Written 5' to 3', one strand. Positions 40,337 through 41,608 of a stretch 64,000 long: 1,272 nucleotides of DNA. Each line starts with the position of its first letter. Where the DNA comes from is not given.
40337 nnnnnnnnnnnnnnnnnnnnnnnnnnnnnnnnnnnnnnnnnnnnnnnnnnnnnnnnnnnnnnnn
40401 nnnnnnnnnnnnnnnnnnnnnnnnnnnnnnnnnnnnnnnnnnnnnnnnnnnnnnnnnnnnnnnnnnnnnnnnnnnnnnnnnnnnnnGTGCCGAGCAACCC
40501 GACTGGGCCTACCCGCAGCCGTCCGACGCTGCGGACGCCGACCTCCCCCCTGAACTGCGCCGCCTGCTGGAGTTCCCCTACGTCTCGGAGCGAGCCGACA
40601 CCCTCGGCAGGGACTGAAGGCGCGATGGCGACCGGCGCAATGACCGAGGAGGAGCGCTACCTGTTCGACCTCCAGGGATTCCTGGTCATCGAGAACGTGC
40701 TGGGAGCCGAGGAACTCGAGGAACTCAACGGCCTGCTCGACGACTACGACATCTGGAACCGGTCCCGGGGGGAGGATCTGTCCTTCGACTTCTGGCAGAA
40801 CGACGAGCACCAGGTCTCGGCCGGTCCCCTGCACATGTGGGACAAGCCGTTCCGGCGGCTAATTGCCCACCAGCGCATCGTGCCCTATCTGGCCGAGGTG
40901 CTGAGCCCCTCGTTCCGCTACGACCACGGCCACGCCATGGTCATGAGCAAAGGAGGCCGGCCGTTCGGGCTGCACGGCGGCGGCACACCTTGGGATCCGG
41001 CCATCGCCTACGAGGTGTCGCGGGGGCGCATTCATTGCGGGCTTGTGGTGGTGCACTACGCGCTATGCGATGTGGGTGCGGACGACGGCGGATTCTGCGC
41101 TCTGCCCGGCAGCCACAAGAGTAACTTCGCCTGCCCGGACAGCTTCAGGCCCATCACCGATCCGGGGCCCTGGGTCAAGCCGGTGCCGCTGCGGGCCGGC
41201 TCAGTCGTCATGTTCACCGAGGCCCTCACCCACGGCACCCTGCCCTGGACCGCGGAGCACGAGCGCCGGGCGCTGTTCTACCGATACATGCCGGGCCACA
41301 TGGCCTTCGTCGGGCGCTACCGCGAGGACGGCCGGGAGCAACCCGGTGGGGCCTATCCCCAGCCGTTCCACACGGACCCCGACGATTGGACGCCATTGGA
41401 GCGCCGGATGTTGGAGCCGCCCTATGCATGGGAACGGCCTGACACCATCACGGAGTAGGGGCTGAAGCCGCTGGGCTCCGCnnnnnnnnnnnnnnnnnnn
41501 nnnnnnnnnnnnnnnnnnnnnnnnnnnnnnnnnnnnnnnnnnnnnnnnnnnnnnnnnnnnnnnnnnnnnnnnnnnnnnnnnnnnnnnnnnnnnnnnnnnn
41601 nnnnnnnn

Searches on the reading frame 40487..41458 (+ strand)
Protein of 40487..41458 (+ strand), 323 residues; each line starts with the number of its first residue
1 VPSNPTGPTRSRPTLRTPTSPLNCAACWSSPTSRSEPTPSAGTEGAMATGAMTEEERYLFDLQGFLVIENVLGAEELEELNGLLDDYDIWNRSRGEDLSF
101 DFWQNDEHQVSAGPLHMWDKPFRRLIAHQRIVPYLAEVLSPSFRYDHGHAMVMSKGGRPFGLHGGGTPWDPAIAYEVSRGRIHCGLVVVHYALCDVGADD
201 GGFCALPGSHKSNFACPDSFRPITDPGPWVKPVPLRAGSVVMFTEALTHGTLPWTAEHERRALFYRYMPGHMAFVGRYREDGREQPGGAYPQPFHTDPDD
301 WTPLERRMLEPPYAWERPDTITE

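Call 4: search_protein_families(library=pfam, proteins=[window:40487-41458:+], max_evalue=0.01)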
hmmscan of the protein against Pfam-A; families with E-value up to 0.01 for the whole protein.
window:40487-41458:+ (323 aa): 1 family
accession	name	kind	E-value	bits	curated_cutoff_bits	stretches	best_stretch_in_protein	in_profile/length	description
PF05721.19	PhyH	-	8.5e-16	59.3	22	1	60-262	1-213/213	Phytanoyl-CoA dioxygenase (PhyH)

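Call 13: search_solved_structures(query=window:40487-41458:+, max_evalue=0.01)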
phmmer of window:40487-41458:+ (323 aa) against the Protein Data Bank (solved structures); distinct sequences matched with E-value up to 0.01: 3.
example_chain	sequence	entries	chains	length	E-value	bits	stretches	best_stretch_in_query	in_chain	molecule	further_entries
4xcb_A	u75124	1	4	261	4.2e-14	55.8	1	50-270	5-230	oxidase/hydroxylase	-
4xc9_A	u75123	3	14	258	5.4e-14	55.4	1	51-270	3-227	oxidase/hydroxylase | Putative oxidase/hydroxylase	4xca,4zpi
4xaa_A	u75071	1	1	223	0.008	18.7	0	179-267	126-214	Putative oxygenase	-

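Call 36: search_solved_structures(query=window:40625-41458:+, max_evalue=0.01, show_alignments=2)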
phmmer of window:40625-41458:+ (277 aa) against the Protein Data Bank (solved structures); distinct sequences matched with E-value up to 0.01: 4.
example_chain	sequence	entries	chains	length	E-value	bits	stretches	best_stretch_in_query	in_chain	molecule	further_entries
4xcb_A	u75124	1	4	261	2.5e-14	56.6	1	5-224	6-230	oxidase/hydroxylase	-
4xc9_A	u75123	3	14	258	3.1e-14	56.3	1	5-224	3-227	oxidase/hydroxylase | Putative oxidase/hydroxylase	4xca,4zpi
4xaa_A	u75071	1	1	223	0.0061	19.2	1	133-221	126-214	Putative oxygenase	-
6ec3_A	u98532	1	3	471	0.0087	18.7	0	139-221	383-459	Methyltransferase domain-containing protein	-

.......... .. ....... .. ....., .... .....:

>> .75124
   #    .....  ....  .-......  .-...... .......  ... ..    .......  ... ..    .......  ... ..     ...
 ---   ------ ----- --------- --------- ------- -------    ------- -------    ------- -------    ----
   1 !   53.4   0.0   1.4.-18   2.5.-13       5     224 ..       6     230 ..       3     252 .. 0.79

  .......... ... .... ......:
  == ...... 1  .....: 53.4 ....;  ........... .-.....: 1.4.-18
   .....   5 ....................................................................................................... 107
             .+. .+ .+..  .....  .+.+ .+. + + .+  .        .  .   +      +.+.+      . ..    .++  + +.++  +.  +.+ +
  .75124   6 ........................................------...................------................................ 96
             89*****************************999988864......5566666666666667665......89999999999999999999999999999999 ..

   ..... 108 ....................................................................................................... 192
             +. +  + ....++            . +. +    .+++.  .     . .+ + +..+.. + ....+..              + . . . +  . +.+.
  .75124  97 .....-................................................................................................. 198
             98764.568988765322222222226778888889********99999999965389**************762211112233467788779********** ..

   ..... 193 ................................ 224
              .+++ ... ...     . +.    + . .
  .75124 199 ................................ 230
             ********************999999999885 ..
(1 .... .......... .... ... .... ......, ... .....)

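Call 40: find_homologous_proteins(query=window:40625-41458:+, max_evalue=1e-10)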
Query window:40625-41458:+ (277 aa): 2122 proteins with E <= 1e-10 among 2746 candidates; the best 120 are listed.
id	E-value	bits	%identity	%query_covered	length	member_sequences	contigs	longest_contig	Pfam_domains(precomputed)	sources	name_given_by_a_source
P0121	2.2e-168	577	85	100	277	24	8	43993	PF05721.20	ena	-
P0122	9.4e-164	562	85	100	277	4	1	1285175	PF05721.20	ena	-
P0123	2.1e-162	558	83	100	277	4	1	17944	PF05721.20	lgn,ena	-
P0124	9.8e-161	552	81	100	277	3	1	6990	PF05721.20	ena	-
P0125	2.2e-160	551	82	100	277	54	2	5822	PF05721.20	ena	-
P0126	4.9e-160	550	81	100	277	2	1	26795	PF05721.20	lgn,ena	-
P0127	1.1e-159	549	83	100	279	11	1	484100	PF05721.20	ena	-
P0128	1.5e-159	548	82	100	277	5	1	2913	PF05721.20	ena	-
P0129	2.0e-159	548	82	100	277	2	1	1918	PF05721.20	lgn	-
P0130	3.3e-157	541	81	99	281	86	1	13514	PF05721.20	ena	-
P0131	7.2e-156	536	80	98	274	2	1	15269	PF05721.20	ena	-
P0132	1.4e-153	529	78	99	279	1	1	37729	PF05721.20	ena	-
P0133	1.2e-134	467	73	97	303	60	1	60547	PF05721.20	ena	-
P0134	1.7e-133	463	70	97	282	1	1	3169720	PF05721.20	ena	-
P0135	4.4e-132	458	71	99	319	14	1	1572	PF05721.20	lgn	-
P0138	2.1e-128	446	69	98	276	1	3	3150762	PF05721.20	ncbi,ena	-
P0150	3.7e-117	409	65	97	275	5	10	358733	PF05721.20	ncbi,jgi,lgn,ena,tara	tara:strand:- start:4137 stop:4964 length:828 start_codon:yes stop_codon:yes gene_type:complete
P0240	4.7e-71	258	47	98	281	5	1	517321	PF05721.20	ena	-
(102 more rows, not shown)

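Call 41: find_encoding_contigs(protein=P0138, flank=10000, max_places=1)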
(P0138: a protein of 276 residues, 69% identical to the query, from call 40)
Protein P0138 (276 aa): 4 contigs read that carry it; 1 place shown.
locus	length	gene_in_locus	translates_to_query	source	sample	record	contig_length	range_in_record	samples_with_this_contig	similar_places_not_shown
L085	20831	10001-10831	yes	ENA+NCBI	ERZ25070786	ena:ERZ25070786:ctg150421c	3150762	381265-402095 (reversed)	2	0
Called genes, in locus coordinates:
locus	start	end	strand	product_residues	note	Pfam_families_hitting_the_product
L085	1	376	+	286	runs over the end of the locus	PF00528:BPD_transp_1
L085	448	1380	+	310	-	PF05721:PhyH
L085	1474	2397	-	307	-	PF01522:Polysacc_deac_1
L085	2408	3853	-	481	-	PF00884:Sulfatase, PF16347:SGSH_C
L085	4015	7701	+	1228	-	PF01522:Polysacc_deac_1, PF25788:Ig_Rha78A_N, PF08531:Bac_rhamnosid_N, PF05592:Bac_rhamnosid, PF17389:Bac_rhamnosid6H, PF17390:Bac_rhamnosid_C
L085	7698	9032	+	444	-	PF00884:Sulfatase, PF01663:Phosphodiest (faint), PF16347:SGSH_C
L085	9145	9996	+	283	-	PF05721:PhyH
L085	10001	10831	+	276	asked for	PF05721:PhyH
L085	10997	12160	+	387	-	PF00005:ABC_tran, PF13304:AAA_21 (faint), PF17850:CysA_C_terminal (weak), PF17912:OB_MalK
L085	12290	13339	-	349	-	PF01791:DeoC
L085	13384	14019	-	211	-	PF07719:TPR_2 (faint), PF13428:TPR_14 (faint), PF13432:TPR_16 (weak), PF14559:TPR_19 (faint)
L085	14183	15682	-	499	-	PF00884:Sulfatase, PF01663:Phosphodiest, PF16347:SGSH_C, PF12411:Choline_sulf_C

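Call 42: find_encoding_contigs(protein=P0150, flank=10000, max_places=2)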
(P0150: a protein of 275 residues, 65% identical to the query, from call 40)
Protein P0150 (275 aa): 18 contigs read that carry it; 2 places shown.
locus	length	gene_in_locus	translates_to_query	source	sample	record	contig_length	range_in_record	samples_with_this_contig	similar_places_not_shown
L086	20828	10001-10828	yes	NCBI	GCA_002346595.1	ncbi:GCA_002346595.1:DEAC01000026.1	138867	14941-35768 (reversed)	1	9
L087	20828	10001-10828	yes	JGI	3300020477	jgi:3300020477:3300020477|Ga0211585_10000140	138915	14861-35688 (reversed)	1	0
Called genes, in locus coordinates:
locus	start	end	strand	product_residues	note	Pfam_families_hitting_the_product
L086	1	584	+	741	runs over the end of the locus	PF00324:AA_permease, PF13520:AA_permease_2, PF00582:Usp (faint)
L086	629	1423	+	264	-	PF05721:PhyH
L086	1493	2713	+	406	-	PF00890:FAD_binding_2, PF01266:DAO, PF07992:Pyr_redox_2 (faint), PF12831:FAD_oxidored (faint), PF13738:Pyr_redox_3 (faint)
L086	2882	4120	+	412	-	PF05721:PhyH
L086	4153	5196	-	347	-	-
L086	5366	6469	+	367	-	PF02746:MR_MLE_N, PF13378:MR_MLE_C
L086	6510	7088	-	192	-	PF00881:Nitroreductase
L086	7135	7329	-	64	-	-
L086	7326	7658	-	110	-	PF03992:ABM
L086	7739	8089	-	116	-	-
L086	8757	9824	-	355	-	PF04116:FA_hydroxylase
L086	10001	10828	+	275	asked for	PF05721:PhyH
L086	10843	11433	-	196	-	-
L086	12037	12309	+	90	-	-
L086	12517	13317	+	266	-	PF05721:PhyH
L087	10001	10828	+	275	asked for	PF05721:PhyH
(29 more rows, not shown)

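Call 43: find_encoding_contigs(protein=P0240, flank=10000, max_places=1)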
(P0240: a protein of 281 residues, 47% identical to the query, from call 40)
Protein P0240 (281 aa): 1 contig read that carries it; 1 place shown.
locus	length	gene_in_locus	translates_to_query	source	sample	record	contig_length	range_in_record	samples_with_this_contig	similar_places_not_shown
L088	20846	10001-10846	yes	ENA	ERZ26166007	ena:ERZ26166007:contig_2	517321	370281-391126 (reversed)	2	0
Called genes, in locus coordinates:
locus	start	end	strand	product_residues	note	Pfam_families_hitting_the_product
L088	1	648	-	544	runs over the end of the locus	-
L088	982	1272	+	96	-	PF12760:Zn_ribbon_IS1595 (faint)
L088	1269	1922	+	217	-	PF12762:DDE_Tnp_IS1595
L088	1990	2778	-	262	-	-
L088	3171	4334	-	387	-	PF00266:Aminotran_5, PF01041:DegT_DnrJ_EryC1 (weak), PF01212:Beta_elim_lyase (faint)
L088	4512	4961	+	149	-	PF00011:HSP20, PF17886:ArsA_HSP20 (weak)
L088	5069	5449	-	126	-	PF01042:Ribonuc_L-PSP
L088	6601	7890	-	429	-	PF00144:Beta-lactamase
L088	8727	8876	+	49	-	-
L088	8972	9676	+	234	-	PF04366:Ysc84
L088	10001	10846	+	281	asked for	PF05721:PhyH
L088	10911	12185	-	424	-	PF01408:GFO_IDH_MocA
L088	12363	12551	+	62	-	-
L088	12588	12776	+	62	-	-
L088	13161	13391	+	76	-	-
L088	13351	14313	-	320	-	PF00067:p450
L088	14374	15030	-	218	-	-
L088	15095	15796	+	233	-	-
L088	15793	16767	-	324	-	PF00884:Sulfatase, PF14707:Sulfatase_C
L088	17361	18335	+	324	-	-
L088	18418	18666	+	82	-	-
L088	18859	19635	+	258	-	PF13378:MR_MLE_C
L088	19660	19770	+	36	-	-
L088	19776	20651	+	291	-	PF19580:Exo_endo_phos_3, PF03372:Exo_endo_phos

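Call 44: search_protein_families(library=ncbifam, proteins=[window:40625-41458:+], max_evalue=0.00001)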
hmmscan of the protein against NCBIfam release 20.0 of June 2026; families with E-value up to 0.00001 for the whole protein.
window:40625-41458:+ (277 aa): 0 families

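Call 76: find_related_loci(query=A5, collection=metagenome_contigs, flank=10000)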
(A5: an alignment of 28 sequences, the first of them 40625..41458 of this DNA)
Query A5 (277 aa) in metagenome_contigs; peptide patterns used: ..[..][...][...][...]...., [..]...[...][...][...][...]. (x = any residue, [..] = any of these).
600 stretches matched a pattern (row limit reached: there are more); 481 encode a relative of the query (tblastn E <= 1e-3); the best 80 are kept; 80 distinct loci.
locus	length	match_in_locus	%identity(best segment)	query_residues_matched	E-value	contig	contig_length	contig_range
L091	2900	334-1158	69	4-274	3e-133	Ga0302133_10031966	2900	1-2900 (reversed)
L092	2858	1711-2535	69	4-274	2e-133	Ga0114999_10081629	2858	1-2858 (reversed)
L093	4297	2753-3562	66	6-275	7e-125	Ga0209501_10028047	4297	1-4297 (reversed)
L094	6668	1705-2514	65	6-275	2e-116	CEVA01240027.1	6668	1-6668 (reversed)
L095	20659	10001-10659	68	6-275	4e-92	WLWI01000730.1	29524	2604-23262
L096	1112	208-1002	54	5-275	2e-99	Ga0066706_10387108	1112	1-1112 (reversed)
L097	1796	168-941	50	6-275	7e-89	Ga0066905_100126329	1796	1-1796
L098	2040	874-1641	48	6-275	1e-85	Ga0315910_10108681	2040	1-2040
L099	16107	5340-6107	48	6-275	5e-81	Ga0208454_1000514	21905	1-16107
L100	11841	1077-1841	47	6-274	9e-81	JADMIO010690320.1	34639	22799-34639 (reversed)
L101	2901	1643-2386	49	6-267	7e-82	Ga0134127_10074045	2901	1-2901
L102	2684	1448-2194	47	6-268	3e-82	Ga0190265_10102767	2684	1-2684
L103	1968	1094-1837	48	6-267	2e-83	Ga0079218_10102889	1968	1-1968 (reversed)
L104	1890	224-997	49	5-277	9e-84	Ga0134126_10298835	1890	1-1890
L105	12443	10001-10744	49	6-267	5e-79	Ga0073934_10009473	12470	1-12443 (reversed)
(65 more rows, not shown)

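Call 80: search_protein_families(library=pfam, alignment_id=A6, max_evalue=0.00001)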
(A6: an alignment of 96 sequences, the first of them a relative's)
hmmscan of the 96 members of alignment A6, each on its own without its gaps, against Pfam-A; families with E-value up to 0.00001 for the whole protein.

A. member 1, L094:186-461:+ (92 aa): 0 families

B. families by the number of members that match (of 96 scanned): 99 families (the first 25 are shown)
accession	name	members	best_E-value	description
PF00884.28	Sulfatase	6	5.4e-61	Sulfatase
PF16347.10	SGSH_C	6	4.1e-18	N-sulphoglucosamine sulphohydrolase, C-terminal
PF01408.29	GFO_IDH_MocA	4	9.3e-25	Oxidoreductase family, NAD-binding Rossmann fold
PF05721.19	PhyH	4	2.1e-21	Phytanoyl-CoA dioxygenase (PhyH)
PF01663.27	Phosphodiest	4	2.8e-12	Type I phosphodiesterase / nucleotide pyrophosphatase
PF13585.12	CHU_C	4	1.9e-08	CHU_C Type IX secretion signal domain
PF01915.27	Glyco_hydro_3_C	3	1.2e-44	Glycosyl hydrolase family 3 C-terminal domain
PF22725.1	GFO_IDH_MocA_C3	3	8e-24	GFO/IDH/MocA C-terminal domain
PF14310.12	Fn3-like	3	8.9e-17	Fibronectin type III-like domain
PF22633.2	F5_F8_type_C_2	3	7.1e-09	NedA-like, galactose-binding domain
PF05448.18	AXE1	2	8.3e-126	Acetyl xylan esterase (AXE1)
PF10091.15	Glycoamylase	2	1.4e-77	Putative glucoamylase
PF00933.27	Glyco_hydro_3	2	1.8e-70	Glycosyl hydrolase family 3 N terminal domain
PF13378.12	MR_MLE_C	2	2.4e-63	Enolase C-terminal domain-like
PF01738.24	DLH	2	1.3e-33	Dienelactone hydrolase family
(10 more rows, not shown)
